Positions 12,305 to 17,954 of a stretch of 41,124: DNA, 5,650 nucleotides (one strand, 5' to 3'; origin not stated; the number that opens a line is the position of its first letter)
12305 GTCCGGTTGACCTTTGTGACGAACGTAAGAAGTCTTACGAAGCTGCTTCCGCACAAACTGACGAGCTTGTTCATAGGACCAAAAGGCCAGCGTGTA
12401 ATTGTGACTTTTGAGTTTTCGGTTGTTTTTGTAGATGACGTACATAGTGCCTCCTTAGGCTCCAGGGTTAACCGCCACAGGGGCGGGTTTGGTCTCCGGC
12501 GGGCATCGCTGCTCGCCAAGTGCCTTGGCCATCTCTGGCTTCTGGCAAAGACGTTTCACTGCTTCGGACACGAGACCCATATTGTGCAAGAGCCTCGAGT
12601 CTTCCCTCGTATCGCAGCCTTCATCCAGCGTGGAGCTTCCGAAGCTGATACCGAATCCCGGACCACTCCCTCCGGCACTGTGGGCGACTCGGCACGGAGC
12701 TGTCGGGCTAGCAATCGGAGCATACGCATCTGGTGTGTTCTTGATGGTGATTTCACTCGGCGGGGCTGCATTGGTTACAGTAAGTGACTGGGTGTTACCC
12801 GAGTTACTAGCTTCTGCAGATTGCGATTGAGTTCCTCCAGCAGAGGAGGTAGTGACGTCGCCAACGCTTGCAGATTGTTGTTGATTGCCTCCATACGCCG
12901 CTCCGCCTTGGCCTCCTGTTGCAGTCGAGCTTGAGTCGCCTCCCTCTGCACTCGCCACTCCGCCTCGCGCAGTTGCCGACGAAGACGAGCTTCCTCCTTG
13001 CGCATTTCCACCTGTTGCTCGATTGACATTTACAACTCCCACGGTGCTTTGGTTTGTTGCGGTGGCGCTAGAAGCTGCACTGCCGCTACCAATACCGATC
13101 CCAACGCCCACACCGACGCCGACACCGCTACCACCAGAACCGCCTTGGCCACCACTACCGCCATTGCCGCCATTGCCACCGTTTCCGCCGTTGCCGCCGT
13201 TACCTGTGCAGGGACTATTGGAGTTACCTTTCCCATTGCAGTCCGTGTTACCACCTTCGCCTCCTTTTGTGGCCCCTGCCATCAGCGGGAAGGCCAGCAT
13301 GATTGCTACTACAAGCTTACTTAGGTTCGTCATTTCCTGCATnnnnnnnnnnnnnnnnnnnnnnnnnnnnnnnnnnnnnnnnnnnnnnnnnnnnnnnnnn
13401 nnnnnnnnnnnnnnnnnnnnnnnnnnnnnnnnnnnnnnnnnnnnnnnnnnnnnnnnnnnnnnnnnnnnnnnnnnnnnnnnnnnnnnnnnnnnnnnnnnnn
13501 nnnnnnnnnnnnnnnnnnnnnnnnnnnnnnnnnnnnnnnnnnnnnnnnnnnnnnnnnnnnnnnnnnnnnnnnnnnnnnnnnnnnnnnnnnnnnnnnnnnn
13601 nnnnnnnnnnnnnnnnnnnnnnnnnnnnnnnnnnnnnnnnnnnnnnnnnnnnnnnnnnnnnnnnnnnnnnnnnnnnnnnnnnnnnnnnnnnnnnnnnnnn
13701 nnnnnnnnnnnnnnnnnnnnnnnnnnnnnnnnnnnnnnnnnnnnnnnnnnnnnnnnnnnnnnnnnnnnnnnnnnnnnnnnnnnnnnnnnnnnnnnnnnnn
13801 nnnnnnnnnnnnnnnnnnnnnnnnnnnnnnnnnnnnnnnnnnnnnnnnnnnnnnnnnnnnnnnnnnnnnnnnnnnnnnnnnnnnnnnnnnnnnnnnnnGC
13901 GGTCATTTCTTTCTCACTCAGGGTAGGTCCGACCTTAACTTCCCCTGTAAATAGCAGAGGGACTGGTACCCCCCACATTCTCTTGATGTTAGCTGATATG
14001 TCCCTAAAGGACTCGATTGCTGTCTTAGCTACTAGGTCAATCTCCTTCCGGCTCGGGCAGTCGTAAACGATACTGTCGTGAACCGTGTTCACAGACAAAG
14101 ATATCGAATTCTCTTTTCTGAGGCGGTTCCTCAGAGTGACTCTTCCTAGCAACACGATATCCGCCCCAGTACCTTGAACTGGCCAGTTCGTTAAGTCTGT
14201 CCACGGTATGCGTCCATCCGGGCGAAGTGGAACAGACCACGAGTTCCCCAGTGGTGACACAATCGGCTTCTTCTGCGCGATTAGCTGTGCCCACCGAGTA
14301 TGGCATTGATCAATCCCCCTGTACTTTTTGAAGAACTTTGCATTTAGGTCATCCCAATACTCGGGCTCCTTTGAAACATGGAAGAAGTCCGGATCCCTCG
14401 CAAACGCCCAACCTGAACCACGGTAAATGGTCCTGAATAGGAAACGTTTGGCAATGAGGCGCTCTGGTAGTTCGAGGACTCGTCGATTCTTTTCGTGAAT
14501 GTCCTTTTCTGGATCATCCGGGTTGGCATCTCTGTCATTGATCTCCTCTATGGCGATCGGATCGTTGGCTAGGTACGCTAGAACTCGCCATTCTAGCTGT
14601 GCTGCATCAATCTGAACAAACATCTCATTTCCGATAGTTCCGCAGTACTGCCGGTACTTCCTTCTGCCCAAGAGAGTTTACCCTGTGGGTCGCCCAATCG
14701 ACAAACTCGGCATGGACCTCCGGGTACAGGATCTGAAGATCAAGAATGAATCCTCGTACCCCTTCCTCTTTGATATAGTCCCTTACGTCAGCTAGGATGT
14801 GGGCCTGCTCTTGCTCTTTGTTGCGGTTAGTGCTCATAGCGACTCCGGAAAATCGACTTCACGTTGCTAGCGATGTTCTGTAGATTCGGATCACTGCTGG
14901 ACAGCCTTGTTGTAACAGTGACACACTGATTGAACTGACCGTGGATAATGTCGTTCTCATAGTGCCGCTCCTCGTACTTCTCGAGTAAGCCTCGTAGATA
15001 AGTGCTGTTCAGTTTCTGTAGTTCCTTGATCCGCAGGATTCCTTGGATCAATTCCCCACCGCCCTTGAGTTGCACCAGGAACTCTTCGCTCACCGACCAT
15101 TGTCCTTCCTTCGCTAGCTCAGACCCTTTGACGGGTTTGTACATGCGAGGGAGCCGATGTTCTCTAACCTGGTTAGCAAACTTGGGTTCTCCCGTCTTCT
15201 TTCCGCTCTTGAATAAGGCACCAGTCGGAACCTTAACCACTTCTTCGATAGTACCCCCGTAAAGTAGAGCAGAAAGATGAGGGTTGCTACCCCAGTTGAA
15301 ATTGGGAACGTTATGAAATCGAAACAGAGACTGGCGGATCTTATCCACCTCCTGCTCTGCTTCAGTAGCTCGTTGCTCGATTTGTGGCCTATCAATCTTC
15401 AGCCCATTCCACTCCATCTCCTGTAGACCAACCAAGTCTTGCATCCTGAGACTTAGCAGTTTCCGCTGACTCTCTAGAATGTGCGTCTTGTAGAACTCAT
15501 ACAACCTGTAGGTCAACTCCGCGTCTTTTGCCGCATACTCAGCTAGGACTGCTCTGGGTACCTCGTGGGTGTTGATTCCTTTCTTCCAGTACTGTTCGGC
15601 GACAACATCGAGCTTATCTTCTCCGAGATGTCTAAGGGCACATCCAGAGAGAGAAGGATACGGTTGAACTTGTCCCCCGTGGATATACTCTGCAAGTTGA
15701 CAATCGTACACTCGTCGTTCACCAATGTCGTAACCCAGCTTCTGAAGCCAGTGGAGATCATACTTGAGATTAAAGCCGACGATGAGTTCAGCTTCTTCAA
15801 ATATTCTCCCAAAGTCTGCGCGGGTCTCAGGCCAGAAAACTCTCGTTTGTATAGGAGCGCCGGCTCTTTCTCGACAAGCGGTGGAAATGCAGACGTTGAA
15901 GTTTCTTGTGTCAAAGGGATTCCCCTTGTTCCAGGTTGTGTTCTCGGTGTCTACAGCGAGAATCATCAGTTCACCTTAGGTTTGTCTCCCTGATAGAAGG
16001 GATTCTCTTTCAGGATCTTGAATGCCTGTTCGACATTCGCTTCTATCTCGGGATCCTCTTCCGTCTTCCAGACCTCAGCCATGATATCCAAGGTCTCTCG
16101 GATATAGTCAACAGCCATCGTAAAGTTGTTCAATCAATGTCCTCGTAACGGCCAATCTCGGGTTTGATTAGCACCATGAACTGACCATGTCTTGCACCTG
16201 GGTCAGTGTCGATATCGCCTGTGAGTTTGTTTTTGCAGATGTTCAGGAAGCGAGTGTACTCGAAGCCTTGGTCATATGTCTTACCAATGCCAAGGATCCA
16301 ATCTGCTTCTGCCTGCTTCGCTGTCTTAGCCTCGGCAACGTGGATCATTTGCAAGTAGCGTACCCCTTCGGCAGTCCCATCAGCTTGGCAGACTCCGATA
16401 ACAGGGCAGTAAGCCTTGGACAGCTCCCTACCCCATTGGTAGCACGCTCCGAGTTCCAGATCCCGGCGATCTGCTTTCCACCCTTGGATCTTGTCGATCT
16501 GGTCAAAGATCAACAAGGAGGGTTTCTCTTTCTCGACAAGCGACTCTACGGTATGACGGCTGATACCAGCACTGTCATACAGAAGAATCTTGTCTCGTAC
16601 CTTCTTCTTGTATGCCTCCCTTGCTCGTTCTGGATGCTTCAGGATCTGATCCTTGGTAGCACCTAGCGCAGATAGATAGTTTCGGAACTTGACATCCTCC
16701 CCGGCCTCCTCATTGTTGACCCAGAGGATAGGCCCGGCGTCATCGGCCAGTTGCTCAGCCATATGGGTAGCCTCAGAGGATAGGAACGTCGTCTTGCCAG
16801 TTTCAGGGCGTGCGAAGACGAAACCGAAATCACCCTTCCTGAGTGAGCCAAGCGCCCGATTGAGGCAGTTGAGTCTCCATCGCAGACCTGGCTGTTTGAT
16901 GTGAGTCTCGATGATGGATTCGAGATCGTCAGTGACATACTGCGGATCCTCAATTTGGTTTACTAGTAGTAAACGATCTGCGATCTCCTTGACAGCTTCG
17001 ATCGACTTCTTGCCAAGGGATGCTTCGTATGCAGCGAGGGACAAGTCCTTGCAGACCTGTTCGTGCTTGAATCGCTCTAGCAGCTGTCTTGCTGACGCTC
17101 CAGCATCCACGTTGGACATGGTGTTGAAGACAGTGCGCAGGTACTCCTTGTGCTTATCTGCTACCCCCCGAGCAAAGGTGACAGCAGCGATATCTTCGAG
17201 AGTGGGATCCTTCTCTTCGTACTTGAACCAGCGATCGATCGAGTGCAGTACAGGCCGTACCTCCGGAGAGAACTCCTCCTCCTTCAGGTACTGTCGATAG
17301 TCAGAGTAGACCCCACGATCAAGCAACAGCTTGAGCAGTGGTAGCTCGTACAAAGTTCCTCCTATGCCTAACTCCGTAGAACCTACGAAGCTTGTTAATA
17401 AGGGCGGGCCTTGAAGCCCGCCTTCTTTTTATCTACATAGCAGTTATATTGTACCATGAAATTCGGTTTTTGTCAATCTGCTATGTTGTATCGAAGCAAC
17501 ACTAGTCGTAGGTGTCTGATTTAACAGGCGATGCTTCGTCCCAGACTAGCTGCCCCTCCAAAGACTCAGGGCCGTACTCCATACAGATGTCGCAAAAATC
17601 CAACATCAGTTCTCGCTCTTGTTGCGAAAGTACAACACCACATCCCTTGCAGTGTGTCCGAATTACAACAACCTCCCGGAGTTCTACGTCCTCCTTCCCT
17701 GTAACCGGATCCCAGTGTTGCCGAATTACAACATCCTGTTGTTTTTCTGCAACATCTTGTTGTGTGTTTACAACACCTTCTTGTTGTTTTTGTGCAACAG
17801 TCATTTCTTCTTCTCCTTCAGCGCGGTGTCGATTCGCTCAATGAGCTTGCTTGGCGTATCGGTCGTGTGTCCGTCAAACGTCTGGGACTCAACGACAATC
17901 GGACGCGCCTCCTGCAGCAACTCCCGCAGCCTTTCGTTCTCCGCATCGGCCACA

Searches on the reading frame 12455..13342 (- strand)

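Call 30: search_protein_families(library=phrogs, proteins=[window:12455-13342:-], max_evalue=0.001)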
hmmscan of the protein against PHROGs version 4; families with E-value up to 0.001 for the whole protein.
window:12455-13342:- (295 aa): 1 family
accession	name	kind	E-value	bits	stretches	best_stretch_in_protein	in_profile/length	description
phrog_20531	-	unknown function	7.5e-14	52.9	1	7-278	6-269/314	-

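Call 34: search_protein_families(library=pfam, proteins=[window:12455-13342:-], max_evalue=0.01)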
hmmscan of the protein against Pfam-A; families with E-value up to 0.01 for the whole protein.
window:12455-13342:- (295 aa): 0 families

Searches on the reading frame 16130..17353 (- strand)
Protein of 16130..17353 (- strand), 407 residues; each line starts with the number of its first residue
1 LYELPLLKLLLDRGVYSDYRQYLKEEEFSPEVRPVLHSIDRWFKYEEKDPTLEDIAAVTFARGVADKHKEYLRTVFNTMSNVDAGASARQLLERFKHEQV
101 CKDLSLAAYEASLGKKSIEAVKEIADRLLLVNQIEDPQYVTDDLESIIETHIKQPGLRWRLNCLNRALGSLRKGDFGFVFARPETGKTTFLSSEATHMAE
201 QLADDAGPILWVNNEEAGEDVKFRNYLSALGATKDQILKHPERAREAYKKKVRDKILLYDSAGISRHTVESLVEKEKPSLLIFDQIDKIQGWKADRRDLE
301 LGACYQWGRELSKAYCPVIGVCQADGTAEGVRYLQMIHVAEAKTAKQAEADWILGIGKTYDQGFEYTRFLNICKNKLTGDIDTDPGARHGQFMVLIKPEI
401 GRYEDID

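Call 7: search_protein_families(library=pfam, proteins=[window:16130-17353:-], max_evalue=0.01)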
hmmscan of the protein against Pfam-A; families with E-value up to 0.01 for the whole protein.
window:16130-17353:- (407 aa): 2 families
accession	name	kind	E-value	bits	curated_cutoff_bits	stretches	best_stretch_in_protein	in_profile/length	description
PF13481.12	AAA_25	-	2e-11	44.4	27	1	160-323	18-189/195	AAA domain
PF03796.21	DnaB_C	-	2.9e-06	27.3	27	1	156-325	1-179/255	DnaB-like helicase C terminal domain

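Call 8: search_protein_families(library=phrogs, proteins=[window:16130-17353:-], max_evalue=0.01)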
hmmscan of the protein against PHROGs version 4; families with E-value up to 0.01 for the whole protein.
window:16130-17353:- (407 aa): 4 families
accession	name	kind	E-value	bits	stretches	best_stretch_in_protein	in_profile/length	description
phrog_19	-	DNA, RNA and nucleotide metabolism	1.8e-50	173.4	1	8-406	170-581/621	DnaB-like replicative helicase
phrog_243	-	DNA, RNA and nucleotide metabolism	1.2e-05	25.4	1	161-359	22-225/273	DnaB-like replicative helicase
phrog_239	-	DNA, RNA and nucleotide metabolism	0.0002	21.4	1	151-313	335-505/801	DNA primase/helicase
phrog_8337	-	DNA, RNA and nucleotide metabolism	0.0012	19.4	1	155-286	48-160/273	DNA repair protein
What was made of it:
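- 16130..17353 (-): DnaB-like replicative helicase gene, the first gene downstream of the leftward promoter. phrog_19 E 1.8e-50; Pfam AAA_25 and DnaB_C (calls 7, 8).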

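Call 17: find_related_loci(query=window:16130-17353:-, collection=viral_contigs, flank=10000)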
Query window:16130-17353:- (407 aa) in viral_contigs; peptide patterns used: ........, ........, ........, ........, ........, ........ (x = any residue, [..] = any of these).
201 stretches matched a pattern; 201 encode a relative of the query (tblastn E <= 1e-3); the best 80 are kept; 80 distinct loci.
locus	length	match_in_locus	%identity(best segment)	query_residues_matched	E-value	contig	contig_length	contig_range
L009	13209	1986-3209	52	1-407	3e-137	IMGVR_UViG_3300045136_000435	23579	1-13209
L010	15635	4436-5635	50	3-406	1e-126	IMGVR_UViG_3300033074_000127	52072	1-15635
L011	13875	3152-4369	49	1-406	7e-126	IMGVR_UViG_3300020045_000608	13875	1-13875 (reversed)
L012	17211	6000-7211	51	2-406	2e-132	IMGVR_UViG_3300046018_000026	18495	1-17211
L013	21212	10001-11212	49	3-406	4e-123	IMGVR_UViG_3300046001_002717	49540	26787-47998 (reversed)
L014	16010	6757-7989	47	1-406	2e-120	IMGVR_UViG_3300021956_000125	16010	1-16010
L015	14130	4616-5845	48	2-406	2e-119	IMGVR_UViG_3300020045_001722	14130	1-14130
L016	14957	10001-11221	48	1-406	4e-119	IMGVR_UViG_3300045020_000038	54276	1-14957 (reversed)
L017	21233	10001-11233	47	1-406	9e-119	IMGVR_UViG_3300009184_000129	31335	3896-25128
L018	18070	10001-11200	47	4-406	9e-119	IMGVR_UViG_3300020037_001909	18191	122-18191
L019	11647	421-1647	47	2-406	2e-118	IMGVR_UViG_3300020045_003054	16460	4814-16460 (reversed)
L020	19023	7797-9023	49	3-406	4e-118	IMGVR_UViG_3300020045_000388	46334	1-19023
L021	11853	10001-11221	47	1-406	1e-117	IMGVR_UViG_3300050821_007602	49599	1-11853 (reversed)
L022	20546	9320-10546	48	3-406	8e-118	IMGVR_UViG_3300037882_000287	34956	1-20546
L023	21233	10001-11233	47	1-406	9e-118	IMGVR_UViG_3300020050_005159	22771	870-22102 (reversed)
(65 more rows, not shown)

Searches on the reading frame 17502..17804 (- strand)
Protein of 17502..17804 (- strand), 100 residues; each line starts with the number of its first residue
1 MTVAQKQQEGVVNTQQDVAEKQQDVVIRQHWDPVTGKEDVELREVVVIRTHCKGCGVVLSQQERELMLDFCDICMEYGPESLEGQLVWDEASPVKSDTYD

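Call 7: search_protein_families(library=pfam, proteins=[window:17502-17804:-], max_evalue=0.01)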
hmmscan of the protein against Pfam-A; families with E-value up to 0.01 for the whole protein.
window:17502-17804:- (100 aa): 0 families

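Call 8: search_protein_families(library=phrogs, proteins=[window:17502-17804:-], max_evalue=0.01)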
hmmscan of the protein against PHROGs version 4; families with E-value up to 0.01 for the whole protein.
window:17502-17804:- (100 aa): 0 families

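Call 48: find_homologous_proteins(query=window:17502-17804:-, max_evalue=0.01)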
Query window:17502-17804:- (100 aa): 2 proteins with E <= 0.01 among 3 candidates.
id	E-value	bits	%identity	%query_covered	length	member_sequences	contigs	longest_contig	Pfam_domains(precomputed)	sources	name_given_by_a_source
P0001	2.1e-60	219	100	100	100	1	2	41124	-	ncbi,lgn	-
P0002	3.2e-25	106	59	100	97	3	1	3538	-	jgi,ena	jgi:hypothetical protein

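Call 49: find_encoding_contigs(protein=P0002, flank=10000)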
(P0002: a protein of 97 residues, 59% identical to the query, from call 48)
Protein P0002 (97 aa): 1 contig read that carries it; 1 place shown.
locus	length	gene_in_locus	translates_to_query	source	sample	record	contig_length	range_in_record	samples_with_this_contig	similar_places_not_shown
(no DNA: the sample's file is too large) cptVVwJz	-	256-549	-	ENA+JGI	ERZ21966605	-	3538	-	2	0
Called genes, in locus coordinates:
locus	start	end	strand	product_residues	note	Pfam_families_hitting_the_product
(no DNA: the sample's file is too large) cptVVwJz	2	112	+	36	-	?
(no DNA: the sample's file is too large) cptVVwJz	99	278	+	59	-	-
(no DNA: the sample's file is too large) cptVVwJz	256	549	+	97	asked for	-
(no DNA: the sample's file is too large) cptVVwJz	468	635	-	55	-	-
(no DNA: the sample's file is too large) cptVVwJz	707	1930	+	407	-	PF13481:AAA_25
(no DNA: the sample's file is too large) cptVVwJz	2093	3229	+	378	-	PF01612:DNA_pol_A_exo1, PF00476:DNA_pol_A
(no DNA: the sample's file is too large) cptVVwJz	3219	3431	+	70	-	-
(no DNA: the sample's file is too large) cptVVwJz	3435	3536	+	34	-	?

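Call 51: list_cluster_members(proteins=[P0001])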
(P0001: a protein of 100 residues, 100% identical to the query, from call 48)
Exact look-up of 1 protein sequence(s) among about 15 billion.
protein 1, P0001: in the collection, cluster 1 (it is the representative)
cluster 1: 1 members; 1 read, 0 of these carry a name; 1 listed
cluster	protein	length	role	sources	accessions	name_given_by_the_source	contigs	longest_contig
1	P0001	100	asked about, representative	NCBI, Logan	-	-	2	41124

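Call 80: find_related_loci(query=P0002, collection=metagenome_contigs, flank=10000)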
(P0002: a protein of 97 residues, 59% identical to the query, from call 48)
Query P0002 (97 aa) in metagenome_contigs; peptide patterns used: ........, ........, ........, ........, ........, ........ (x = any residue, [..] = any of these).
260 stretches matched a pattern, but none encodes a relative of the query by tblastn (E <= 1e-3).
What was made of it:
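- Tried and rejected: Its contig could not be fetched, and the metagenome scan found nothing (calls 49, 80).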

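Call 89: search_protein_representatives(protein=P0001)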
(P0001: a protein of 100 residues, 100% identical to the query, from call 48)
Query: 100 residues. Proteins with E-value up to 0.001 (for the whole library): 4; up to 1e-10: 2; up to 1e-30: 0. The best 4 are listed.
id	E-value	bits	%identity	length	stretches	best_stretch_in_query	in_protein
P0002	1.0e-25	105.6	69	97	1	22-100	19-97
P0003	3.0e-19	84.9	31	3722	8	37-82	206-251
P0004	1.4e-07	47.4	33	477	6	22-53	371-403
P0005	5.5e-04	35.9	49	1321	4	29-43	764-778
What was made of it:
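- The zinc-ribbon protein is an orphan with no Pfam or PHROG match (calls 7, 8, 89).
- Tried and rejected: It is an orphan family of two members (calls 48, 89).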

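Call 94: predict_structure(alignment_id=A2)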
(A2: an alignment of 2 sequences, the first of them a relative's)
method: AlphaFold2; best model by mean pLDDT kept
length: 100 residues; sequences in the alignment: 2
mean_pLDDT: 49.6   pTM: 0.32
mean pLDDT of the five models: 49.6, 44.0, 42.4, 40.2, 38.0
residues with pLDDT >= 90: 0; 70-90: 1; 50-70: 45; < 50: 54
segments of 3 or more residues with pLDDT < 50: 1-32, 37-45, 90-100
pLDDT, mean of each block of 10 residues (from residue 1): 32 45 43 48 52 64 54 60 57 41
secondary structure, 60 per line:
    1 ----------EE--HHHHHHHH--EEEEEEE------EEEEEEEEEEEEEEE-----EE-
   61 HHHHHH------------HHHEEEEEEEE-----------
elements in order: H15-22 E25-31 E38-52 H61-66 E82-89
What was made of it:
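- Tried and rejected: The AlphaFold model had pLDDT 49.6 and was unusable, so no fold search was run (call 94).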
